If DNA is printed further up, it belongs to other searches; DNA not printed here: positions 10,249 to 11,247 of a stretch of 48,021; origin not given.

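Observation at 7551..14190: Four promoters share an FNR-type box exactly 22 nt upstream of the Bacteroidota -7 element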

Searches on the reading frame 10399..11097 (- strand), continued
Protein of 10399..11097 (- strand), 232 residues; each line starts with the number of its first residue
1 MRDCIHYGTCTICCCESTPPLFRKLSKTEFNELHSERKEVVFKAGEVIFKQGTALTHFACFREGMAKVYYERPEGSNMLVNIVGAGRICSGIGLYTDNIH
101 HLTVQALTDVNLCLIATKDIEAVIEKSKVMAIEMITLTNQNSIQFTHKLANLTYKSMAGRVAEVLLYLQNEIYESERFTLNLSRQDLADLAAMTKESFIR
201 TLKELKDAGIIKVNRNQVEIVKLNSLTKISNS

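Call 47: search_solved_structures(query=window:10399-11097:-, max_evalue=0.001, show_alignments=3)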
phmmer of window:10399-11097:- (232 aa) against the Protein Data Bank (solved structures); distinct sequences matched with E-value up to 0.001: 52.
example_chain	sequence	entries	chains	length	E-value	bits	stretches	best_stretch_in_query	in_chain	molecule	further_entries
9day_A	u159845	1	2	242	1e-11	48.3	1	45-229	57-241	Transcriptional regulator, putative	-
3dkw_A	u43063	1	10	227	3.6e-09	40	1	20-222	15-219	DNR protein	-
4cyd_A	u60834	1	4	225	6.5e-09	39.1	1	20-226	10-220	PROBABLE TRANSCRIPTION REGULATOR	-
4byy_A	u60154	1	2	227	6.6e-09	39.1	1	20-226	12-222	TRANSCRIPTIONAL REGULATOR, CRP/FNR FAMILY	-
2gau_A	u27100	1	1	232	6.7e-09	39.1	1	29-230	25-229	transcriptional regulator, Crp/Fnr family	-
3r6s_A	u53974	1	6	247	8.6e-09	38.7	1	20-226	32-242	transcription regulator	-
6dt4_A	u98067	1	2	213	4.5e-08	36.4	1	50-215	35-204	Cyclic AMP receptor protein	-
4i09_A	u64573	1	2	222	1.1e-07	35.1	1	49-215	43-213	Catabolite gene activator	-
1i6x_A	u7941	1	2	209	1.3e-07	34.8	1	50-215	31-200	CATABOLITE GENE ACTIVATOR PROTEIN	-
4i01_A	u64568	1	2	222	2e-07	34.3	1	49-215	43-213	Catabolite gene activator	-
1o3q_A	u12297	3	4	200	2.3e-07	34.1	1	50-215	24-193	CATABOLITE GENE ACTIVATOR PROTEIN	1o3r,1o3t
1i5z_A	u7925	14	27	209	2.4e-07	34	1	50-215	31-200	CATABOLITE GENE ACTIVATOR PROTEIN | CATABOLITE GENE ACTIVATOR PROTEIN (CAP) | PROTEIN (CATABOLITE GENE ACTIVATOR PROTEIN (CAP))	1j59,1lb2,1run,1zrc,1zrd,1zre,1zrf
1g6n_A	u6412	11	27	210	2.5e-07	34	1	50-215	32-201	CATABOLITE GENE ACTIVATOR PROTEIN | PROTEIN (CATABOLITE GENE ACTIVATOR PROTEIN) | Catabolite gene activator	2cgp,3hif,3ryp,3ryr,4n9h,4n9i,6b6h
4hzf_A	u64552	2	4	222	2.8e-07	33.8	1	49-215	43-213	Catabolite gene activator | cAMP-activated global transcriptional regulator CRP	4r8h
1cgp_A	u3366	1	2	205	2.9e-07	33.7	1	50-214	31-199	PROTEIN (CATABOLITE GENE ACTIVATOR PROTEIN (CAP))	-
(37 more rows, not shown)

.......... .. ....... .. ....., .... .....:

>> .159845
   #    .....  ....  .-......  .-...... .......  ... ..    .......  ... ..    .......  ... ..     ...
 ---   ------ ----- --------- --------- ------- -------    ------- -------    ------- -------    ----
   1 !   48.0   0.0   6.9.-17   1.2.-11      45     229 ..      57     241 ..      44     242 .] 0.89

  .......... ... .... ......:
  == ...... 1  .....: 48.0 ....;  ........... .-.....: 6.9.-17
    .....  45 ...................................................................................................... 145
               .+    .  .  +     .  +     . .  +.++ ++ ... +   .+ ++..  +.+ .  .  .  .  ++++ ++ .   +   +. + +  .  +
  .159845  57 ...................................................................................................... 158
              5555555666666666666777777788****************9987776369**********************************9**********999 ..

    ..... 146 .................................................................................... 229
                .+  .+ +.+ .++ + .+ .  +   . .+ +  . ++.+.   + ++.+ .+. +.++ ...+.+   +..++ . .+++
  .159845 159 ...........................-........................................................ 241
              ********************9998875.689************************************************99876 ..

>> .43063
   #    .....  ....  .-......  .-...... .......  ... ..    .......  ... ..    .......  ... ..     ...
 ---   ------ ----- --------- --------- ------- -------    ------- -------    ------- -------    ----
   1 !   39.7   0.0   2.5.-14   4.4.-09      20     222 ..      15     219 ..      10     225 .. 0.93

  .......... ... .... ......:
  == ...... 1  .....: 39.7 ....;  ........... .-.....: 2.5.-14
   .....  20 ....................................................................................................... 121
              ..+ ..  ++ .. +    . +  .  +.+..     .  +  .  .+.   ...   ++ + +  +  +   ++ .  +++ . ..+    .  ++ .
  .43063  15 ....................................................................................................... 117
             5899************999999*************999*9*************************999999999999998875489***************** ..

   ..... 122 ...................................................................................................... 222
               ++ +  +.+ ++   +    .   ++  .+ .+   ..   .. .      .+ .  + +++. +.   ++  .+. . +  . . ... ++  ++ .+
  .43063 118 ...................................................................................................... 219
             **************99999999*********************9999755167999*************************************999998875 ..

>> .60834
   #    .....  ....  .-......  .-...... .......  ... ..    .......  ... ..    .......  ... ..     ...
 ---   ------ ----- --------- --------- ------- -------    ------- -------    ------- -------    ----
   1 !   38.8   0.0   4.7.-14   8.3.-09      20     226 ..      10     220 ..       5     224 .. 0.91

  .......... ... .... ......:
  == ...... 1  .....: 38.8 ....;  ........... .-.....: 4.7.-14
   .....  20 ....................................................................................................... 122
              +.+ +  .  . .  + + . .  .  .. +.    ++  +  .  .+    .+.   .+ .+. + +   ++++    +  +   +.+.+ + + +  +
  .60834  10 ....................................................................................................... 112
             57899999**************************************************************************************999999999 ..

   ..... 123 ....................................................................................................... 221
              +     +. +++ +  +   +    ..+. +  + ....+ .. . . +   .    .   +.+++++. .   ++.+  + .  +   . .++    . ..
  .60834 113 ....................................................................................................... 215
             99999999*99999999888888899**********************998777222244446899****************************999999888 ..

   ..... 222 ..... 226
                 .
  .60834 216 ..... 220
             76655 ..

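Call 60: find_encoding_contigs(protein=P0046, flank=6000, max_places=1)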
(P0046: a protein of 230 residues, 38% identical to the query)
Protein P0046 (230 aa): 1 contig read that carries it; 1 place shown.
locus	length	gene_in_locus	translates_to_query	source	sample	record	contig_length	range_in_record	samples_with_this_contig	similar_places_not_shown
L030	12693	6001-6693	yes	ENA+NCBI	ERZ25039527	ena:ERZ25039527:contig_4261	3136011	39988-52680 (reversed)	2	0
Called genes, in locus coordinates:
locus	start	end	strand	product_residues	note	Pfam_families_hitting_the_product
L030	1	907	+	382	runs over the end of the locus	PF09603:Fib_succ_major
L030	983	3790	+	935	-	PF09603:Fib_succ_major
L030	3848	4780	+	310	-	PF09603:Fib_succ_major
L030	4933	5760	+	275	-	PF09603:Fib_succ_major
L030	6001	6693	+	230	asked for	PF00027:cNMP_binding, PF13545:HTH_Crp_2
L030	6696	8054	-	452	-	-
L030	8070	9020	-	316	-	PF18962:Por_Secre_tail (weak)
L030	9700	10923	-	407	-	PF19572:PorV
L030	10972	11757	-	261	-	PF00654:Voltage_CLC, PF00571:CBS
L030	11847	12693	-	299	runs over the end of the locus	PF00654:Voltage_CLC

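Call 61: find_encoding_contigs(protein=P0056, flank=6000, max_places=1)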
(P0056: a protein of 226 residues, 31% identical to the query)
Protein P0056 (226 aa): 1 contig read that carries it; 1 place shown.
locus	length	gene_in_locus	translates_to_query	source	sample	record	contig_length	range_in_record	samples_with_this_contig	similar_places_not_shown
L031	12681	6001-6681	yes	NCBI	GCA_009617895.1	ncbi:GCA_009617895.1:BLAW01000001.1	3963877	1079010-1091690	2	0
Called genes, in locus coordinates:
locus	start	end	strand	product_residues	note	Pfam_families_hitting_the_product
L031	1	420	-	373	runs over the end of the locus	PF25160:LdpA_Fe-S-bd (faint), PF13183:Fer4_8, PF13187:Fer4_9, PF13534:Fer4_17 (weak), PF02665:Nitrate_red_gam (faint)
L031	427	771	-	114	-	-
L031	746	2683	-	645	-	PF00890:FAD_binding_2 (weak), PF12831:FAD_oxidored, PF13450:NAD_binding_8 (weak), PF00037:Fer4 (weak), PF12838:Fer4_7, PF13187:Fer4_9 (weak), PF13237:Fer4_10 (weak), PF14697:Fer4_21, +8 more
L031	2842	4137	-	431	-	PF01134:GIDA (faint), PF01266:DAO (faint), PF07992:Pyr_redox_2 (weak), PF12831:FAD_oxidored (weak), PF13183:Fer4_8 (weak), PF13187:Fer4_9 (weak), PF07992:Pyr_redox_2, PF00037:Fer4 (weak), +3 more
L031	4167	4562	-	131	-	PF02662:FlpD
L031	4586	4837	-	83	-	PF01206:TusA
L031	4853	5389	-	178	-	PF13686:DrsE_2, PF02635:DsrE (faint)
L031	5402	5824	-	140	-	PF13686:DrsE_2 (faint), PF02635:DsrE (faint)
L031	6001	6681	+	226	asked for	PF00027:cNMP_binding, PF13545:HTH_Crp_2, PF00325:Crp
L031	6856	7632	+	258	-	PF03935:SKN1_KRE6_Sbg1, PF26113:GH16_XgeA, PF00722:Glyco_hydro_16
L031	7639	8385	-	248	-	PF00072:Response_reg, PF12833:HTH_18, PF00165:HTH_AraC (weak)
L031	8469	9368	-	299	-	PF12760:Zn_ribbon_IS1595 (weak), PF12762:DDE_Tnp_IS1595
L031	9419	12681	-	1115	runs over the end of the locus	PF07494:Reg_prop (weak), PF23748:Beta-prop_LRRK2 (faint), PF08450:SGL (faint), PF07495:Y_Y_Y, PF00512:HisKA, PF02518:HATPase_c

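Call 68: search_protein_families(library=ncbifam, proteins=[window:10399-11097:-], max_evalue=0.001)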
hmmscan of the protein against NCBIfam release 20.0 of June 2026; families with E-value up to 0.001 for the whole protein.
window:10399-11097:- (232 aa): 11 families
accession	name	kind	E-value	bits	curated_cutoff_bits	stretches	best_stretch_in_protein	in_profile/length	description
NF050806.1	TransRegFixKCaul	equivalog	2.7e-12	46.4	300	1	40-214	26-197/215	transcriptional regulator FixK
NF045989.1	TransRegFnrLRhodb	equivalog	6.9e-11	41.8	300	1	23-228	22-233/245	transcriptional regulator FnrL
NF008732.0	PRK11753.1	equivalog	1.2e-10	41.2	266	1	41-216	27-206/214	cAMP-activated global transcriptional regulator CRP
NF008365.0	PRK11161.1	subfamily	1.2e-10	41.1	228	1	10-230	16-243/250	fumarate/nitrate reduction transcriptional regulator Fnr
NF006901.0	PRK09392.1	equivalog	1.7e-10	40.6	211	1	20-229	13-220/236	transcriptional activator FtrB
NF053664.1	TransRegPtrACyano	equivalog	3.4e-08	33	300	1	62-222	34-191/196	Crp/Fnr family transcriptional regulator PtrA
NF052518.1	TransRegLdrP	equivalog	7.1e-07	29.4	300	1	42-228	4-186/195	transcriptional regulator LdrP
NF041163.2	encap_f2b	equivalog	2.3e-06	27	400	1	21-164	78-222/450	family 2B encapsulin nanocompartment shell protein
NF058543.1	ActPatMycb56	equivalog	2.3e-06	26.7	460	1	22-142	4-122/317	acetyltransferase Pat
TIGR03697.1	NtcA_cyano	equivalog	2.7e-06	27.3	244.95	1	94-222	54-184/193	global nitrogen regulator NtcA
NF007707.0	PRK10402.1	subfamily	3.5e-06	26.8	180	1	36-175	30-170/226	transcriptional regulator YeiL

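Call 73: predict_structure(alignment_id=A1)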
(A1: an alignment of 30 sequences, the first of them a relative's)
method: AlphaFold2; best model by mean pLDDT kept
length: 232 residues; sequences in the alignment: 30
mean_pLDDT: 83.0   pTM: 0.76
mean pLDDT of the five models: 83.0, 81.3, 81.1, 80.1, 79.6
residues with pLDDT >= 90: 82; 70-90: 116; 50-70: 18; < 50: 16
segments of 3 or more residues with pLDDT < 50: 1-7, 9-15
pLDDT, mean of each block of 10 residues (from residue 1): 44 60 82 81 88 74 88 76 83 52 88 87 89 86 83 90 94 92 90 93 97 95 96 87
secondary structure, 60 per line:
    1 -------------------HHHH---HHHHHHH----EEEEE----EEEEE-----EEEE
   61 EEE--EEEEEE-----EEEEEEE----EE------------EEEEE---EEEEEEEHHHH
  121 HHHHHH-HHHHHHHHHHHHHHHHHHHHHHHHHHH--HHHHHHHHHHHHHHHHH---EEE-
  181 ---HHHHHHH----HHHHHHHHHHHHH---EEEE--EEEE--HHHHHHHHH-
elements in order: H20-23 H27-33 E38-42 E47-51 E57-63 E66-71 E77-83 E102-106 E110-116 H117-126 H128-154 H157-173 E177-179 H184-190 H195-207 E211-214 E217-220 H223-231

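Call 75: fold_search(model_id=the predicted structure, library=pdb)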
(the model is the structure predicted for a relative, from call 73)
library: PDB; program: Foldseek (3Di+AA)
matches with E <= 10: 1798; with E <= 0.001: 594
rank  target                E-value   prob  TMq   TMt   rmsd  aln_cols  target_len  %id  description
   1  4ev0_D                1.2e-15  1.00  0.49  0.52  14.7       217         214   21  Crystal Structure of Thermus thermophilus Catabolite Activator Protein (released 2012-06-20)
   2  3r6s_A                3.5e-15  1.00  0.80  0.82   3.0       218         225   21  Crystal structure of GlxR transcription factor from Corynebacterium glutamicum with cAMP (released 2012-03-28)
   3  9qmc                  3.7e-15  1.00  0.83  0.82   2.8       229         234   20  Crystal structure of holo-S24F-FNR of A. fischeri (released 2026-04-08)
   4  4cyd_A                4.2e-15  1.00  0.79  0.82   3.0       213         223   20  GlxR bound to cAMP (released 2014-12-17)
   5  4ev0_A                4.4e-15  1.00  0.48  0.52  14.5       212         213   22  Crystal Structure of Thermus thermophilus Catabolite Activator Protein (released 2012-06-20)
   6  2gau                  5.5e-15  1.00  0.79  0.84   2.6       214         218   20  Crystal structure of transcriptional regulator, Crp/Fnr family from Porphyromonas gingivalis (APC80792), Structural geno (released 2006-04-11)
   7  5e44                  6.9e-15  1.00  0.80  0.80   2.5       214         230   20  Crystal structure of holo-FNR of A. fischeri (released 2015-12-16)
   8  9qly                  9.1e-15  1.00  0.83  0.83   2.8       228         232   20  Crystal structure of holo-D130A-FNR of A. fischeri (released 2026-04-08)
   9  7ets_B                1.1e-14  1.00  0.74  0.77   3.6       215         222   19  Crystal structure of crp protein from Gardnerella Vaginalis (released 2022-04-27)
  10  9qll                  1.3e-14  1.00  0.83  0.82   2.8       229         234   20  Crystal structure of holo-D4A-FNR of A. fischeri (released 2026-04-08)
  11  3mzh_A                1.3e-14  1.00  0.79  0.81   3.0       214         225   18  Crystal structure of cAMP receptor protein from mycobacterium tuberculosis in complex with cAMP and its DNA binding el (released 2011-06-08)
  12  3d0s_A                1.4e-14  1.00  0.79  0.82   3.0       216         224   18  cAMP receptor protein from m.tuberculosis, cAMP-free form (released 2009-02-03)
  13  3dv8                  1.5e-14  1.00  0.68  0.72   4.1       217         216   18  Crystal structure of a putative transcriptional regulator of the crp/fnr family (eubrec_1222) from eubacterium rectale a (released 2008-08-05)
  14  8qto                  2.0e-14  1.00  0.83  0.82   2.8       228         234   20  CRYSTAL STRUCTURE OF HOLO-L28H-FNR OF A. FISCHERI (released 2023-11-29)
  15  4byy_A                2.1e-14  1.00  0.76  0.78   3.4       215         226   20  Apo GlxR (released 2014-07-30)
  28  9day_A                1.0e-13  1.00  0.53  0.52   6.5       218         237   23  Crystal Structure of the Transcriptional Regulator HcpR from Porphyromonas Gingivalis (released 2026-01-28)
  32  9day_B                1.7e-13  1.00  0.46  0.46  14.9       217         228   22  Crystal Structure of the Transcriptional Regulator HcpR from Porphyromonas Gingivalis (released 2026-01-28)
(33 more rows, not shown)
